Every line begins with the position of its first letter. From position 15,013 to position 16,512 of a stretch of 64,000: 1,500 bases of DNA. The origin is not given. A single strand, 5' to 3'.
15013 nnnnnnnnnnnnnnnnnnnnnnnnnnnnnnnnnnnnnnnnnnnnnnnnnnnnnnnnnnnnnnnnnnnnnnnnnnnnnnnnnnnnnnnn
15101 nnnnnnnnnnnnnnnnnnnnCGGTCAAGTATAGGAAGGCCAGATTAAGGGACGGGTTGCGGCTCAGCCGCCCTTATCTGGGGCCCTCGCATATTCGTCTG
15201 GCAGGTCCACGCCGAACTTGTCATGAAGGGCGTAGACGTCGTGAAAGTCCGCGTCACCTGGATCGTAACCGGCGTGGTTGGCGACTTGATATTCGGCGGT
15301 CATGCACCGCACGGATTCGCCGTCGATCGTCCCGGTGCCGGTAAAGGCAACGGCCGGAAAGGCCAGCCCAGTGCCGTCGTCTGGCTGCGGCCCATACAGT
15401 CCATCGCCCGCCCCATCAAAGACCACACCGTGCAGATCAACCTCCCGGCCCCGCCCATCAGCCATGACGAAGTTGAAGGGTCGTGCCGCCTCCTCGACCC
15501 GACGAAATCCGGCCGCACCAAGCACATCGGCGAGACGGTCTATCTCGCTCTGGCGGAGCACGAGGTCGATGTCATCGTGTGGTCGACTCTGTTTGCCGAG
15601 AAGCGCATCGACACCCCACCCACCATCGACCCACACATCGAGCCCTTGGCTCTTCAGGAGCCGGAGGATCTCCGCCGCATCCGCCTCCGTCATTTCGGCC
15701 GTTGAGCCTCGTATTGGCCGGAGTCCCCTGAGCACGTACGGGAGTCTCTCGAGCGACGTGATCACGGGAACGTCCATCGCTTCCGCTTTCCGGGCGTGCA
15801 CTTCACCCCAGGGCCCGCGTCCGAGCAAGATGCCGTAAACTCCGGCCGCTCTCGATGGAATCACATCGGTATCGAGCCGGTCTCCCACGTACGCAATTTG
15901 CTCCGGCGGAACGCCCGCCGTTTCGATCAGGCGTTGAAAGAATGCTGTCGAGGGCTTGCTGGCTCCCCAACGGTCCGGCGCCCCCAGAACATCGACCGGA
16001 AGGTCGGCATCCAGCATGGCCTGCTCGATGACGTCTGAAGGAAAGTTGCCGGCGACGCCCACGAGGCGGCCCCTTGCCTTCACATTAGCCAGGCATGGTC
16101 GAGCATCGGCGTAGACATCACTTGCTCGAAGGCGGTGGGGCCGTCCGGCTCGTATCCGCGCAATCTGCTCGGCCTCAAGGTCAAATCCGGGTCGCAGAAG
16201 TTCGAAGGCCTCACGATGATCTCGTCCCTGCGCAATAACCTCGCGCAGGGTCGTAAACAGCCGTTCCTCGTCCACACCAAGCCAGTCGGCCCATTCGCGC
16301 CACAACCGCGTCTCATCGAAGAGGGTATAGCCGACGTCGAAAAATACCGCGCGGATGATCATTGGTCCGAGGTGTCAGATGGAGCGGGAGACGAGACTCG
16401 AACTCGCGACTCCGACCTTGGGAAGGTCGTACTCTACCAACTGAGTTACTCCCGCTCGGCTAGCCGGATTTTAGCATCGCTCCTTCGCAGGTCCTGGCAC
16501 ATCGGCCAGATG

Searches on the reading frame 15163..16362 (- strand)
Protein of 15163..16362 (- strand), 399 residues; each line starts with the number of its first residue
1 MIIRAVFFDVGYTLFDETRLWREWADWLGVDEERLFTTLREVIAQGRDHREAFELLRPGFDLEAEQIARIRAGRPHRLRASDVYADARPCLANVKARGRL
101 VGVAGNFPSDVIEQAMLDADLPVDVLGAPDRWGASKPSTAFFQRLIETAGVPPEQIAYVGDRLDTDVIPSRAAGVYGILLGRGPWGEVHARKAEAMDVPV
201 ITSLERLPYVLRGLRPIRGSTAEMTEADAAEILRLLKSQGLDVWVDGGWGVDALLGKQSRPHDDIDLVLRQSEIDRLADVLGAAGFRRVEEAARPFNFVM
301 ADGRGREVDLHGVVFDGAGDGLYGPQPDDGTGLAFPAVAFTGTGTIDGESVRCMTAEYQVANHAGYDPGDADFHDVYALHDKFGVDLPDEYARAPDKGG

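Call 94: search_protein_families(library=pfam, proteins=[window:15163-16362:-], max_evalue=0.0001)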
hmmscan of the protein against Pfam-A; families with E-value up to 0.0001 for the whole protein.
window:15163-16362:- (399 aa): 5 families
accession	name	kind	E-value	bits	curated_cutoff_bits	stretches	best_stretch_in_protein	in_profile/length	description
PF10706.15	Aminoglyc_resit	-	4.6e-32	111.7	21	1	231-377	4-147/149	Aminoglycoside-2''-adenylyltransferase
PF00702.32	Hydrolase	-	1.6e-10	42.2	26.4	1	3-174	1-191/191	haloacid dehalogenase-like hydrolase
PF13242.12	Hydrolase_like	-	3.8e-09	36.8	22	1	135-204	3-72/75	HAD-hyrolase-like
PF14907.12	NTP_transf_5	-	3.9e-06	27.1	31.2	1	224-317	55-148/249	Uncharacterised nucleotidyltransferase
PF13419.12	HAD_2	-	6.5e-06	26.8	23.8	1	46-178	42-176/178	Haloacid dehalogenase-like hydrolase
